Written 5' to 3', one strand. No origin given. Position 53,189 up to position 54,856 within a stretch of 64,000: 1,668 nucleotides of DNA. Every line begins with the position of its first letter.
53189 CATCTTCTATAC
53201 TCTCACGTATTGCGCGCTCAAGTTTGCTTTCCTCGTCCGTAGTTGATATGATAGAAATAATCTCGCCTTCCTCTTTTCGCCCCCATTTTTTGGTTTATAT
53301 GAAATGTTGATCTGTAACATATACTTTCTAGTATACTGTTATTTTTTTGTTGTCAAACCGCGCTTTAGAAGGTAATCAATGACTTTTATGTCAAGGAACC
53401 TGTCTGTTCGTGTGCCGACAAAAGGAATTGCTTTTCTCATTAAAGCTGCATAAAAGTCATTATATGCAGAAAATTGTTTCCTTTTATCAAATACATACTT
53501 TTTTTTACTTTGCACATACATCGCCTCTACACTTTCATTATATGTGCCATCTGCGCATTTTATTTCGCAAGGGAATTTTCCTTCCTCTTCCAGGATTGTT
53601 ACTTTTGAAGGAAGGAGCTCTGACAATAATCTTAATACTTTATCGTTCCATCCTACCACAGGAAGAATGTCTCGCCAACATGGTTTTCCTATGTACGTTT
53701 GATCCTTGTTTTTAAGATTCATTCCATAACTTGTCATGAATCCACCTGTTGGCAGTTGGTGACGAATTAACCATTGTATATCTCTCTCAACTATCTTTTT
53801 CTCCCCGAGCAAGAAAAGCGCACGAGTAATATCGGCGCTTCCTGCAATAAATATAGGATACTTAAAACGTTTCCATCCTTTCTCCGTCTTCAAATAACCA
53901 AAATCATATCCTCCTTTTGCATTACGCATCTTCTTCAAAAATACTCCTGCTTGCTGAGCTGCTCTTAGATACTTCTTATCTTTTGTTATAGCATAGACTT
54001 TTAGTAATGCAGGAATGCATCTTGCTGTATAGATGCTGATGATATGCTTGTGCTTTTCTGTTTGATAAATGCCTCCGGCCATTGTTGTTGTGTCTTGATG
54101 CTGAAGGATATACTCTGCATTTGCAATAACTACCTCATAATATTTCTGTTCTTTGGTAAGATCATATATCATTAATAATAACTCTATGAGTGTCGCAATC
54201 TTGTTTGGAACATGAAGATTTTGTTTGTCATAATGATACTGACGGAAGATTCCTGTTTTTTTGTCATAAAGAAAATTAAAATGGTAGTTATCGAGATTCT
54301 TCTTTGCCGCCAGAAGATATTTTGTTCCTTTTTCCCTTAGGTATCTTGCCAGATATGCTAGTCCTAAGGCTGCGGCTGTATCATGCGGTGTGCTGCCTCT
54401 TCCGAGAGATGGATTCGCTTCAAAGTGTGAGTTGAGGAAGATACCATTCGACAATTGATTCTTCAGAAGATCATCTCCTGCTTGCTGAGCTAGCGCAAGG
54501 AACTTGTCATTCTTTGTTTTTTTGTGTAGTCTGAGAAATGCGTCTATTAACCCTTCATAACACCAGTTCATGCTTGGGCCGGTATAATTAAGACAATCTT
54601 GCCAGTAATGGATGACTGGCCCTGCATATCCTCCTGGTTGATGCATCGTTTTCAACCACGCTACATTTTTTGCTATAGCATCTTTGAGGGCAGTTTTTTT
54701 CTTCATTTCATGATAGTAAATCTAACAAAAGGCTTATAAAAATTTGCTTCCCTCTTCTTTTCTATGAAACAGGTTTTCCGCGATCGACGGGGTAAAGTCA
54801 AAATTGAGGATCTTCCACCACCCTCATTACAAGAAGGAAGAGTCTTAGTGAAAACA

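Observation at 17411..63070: ~46-kb protein-glycosylation island: AglB, GlcNAc-1-P transferase, ~20 glycosyltransferases, two flippases, three Dol-P-sugar synthases paired with GT-C enzymes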

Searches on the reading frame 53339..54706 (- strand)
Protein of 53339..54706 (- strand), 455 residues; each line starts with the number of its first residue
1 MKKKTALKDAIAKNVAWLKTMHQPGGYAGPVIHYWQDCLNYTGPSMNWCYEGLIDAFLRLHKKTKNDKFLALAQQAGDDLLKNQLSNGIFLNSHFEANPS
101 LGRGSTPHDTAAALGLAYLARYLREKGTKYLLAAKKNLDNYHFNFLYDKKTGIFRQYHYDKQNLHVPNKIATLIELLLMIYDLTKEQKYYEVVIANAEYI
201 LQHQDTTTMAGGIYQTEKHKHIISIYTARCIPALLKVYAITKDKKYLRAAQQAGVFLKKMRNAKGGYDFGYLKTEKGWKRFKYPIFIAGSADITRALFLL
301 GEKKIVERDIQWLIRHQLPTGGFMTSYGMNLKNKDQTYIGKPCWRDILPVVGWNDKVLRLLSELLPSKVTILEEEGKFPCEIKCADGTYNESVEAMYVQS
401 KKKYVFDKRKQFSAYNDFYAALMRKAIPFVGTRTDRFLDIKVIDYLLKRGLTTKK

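Call 6: search_protein_families(library=pfam, proteins=[window:53339-54706:-], max_evalue=0.001)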
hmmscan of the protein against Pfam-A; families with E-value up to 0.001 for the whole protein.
window:53339-54706:- (455 aa): 4 families
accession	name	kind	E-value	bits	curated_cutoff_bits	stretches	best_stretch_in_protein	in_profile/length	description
PF06917.19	Pectate_lyase_2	-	2.2e-07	30.4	26.6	1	54-97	409-452/491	Periplasmic pectate lyase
PF07944.18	Beta-AFase-like_GH127_cat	-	7.6e-05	22.3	24.9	0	171-251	128-201/376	Beta-L-arabinofuranosidase, GH127 catalytic domain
PF09492.16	Pec_lyase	-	0.00013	21.8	22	0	231-271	45-85/292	Pectic acid lyase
PF07470.19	Glyco_hydro_88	-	0.00081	18.9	26.6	0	177-268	38-119/352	Glycosyl Hydrolase Family 88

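Call 18: search_protein_families(library=ncbifam, proteins=[window:53339-54706:-], max_evalue=0.0001)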
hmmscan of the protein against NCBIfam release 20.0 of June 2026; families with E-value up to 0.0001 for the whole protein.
window:53339-54706:- (455 aa): 1 family
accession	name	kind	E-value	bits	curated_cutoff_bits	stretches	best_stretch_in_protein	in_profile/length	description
TIGR03897.1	lanti_2_LanM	subfamily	5.5e-09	34.4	304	1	156-262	684-792/932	type 2 lanthipeptide synthetase LanM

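Call 32: search_solved_structures(query=window:53339-54706:-, max_evalue=1)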
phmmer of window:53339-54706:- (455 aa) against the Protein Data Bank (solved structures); distinct sequences matched with E-value up to 1: 6.
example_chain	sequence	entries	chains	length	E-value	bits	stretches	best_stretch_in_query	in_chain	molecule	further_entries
4mu9_A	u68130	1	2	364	8e-05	25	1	180-259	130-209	Glycoside hydrolase family 73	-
1x4o_A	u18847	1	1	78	0.0062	18.8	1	99-159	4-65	Splicing factor 4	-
4c1s_A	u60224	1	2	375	0.2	13.8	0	181-251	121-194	GLYCOSIDE HYDROLASE FAMILY 76 MANNOSIDASE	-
9r4o_A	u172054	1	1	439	0.33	13.1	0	177-216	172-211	Uncharacterized protein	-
9r4p_A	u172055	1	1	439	0.35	13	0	177-216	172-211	CtGH76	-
9r4k_A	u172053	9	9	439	0.38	12.9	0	177-216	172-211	Chains: A | Uncharacterized protein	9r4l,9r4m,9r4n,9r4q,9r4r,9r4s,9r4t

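Call 80: search_solved_structures(query=A7, max_evalue=1)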
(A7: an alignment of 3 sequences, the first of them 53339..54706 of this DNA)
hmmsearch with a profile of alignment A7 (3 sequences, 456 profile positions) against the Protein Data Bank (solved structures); distinct sequences matched with E-value up to 1: 9.
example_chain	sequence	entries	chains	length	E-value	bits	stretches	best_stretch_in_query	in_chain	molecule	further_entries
4v1r_A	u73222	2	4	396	4.6e-05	25.6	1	183-254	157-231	ALPHA-1,6-MANNANASE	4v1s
4mu9_A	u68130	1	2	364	5.9e-05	25.2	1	181-259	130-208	Glycoside hydrolase family 73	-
4bok_A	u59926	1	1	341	0.008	18.2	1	182-271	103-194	ALPHA-1,6-MANNANASE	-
4boj_A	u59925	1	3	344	0.0082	18.2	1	182-271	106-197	ALPHA-1,6-MANNANASE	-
5agd_A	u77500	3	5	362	0.009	18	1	182-271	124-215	ALPHA-1,6-MANNANASE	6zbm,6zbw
4d4a_A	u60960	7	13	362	0.0094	18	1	182-271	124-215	ALPHA-1,6-MANNANASE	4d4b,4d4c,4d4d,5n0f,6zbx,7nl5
5m77_A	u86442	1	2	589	0.029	16.4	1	182-271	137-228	Alpha-1,6-mannanase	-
4c1s_A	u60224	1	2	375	0.13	14.2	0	182-265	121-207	GLYCOSIDE HYDROLASE FAMILY 76 MANNOSIDASE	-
5dgq_A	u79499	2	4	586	0.18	13.7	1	54-122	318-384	Putative endoglucanase-related protein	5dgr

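Call 87: predict_structure(protein=window:53339-54706:-)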
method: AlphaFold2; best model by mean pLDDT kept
length: 455 residues; sequences in the alignment: 1
mean_pLDDT: 47.9   pTM: 0.49
mean pLDDT of the five models: 47.9, 42.3, 39.3, 36.0, 33.6
residues with pLDDT >= 90: 0; 70-90: 85; 50-70: 114; < 50: 256
segments of 3 or more residues with pLDDT < 50: 1-4, 22-30, 86-107, 142-150, 152-165, 205-226, 264-292, 310-455
pLDDT, mean of each block of 10 residues (from residue 1): 55 64 43 58 59 66 71 82 54 30 44 68 74 69 45 38 50 72 79 75 51 31 46 74 81 63 44 37 42 51 53 40 24 25 30 35 29 24 25 25 26 29 27 27 32 28
secondary structure, 60 per line:
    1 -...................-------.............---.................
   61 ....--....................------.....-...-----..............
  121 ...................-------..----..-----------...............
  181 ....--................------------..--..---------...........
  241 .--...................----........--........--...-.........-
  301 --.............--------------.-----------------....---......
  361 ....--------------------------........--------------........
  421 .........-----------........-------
elements in order: H2-20 H28-40 H44-64 H67-86 H93-97 H107-139 H166-184 H187-202 H230-241 H244-262 E267-274 E277-284 H291-299 H303-315 H348-351 H355-364 H391-398 H413-429 H441-448
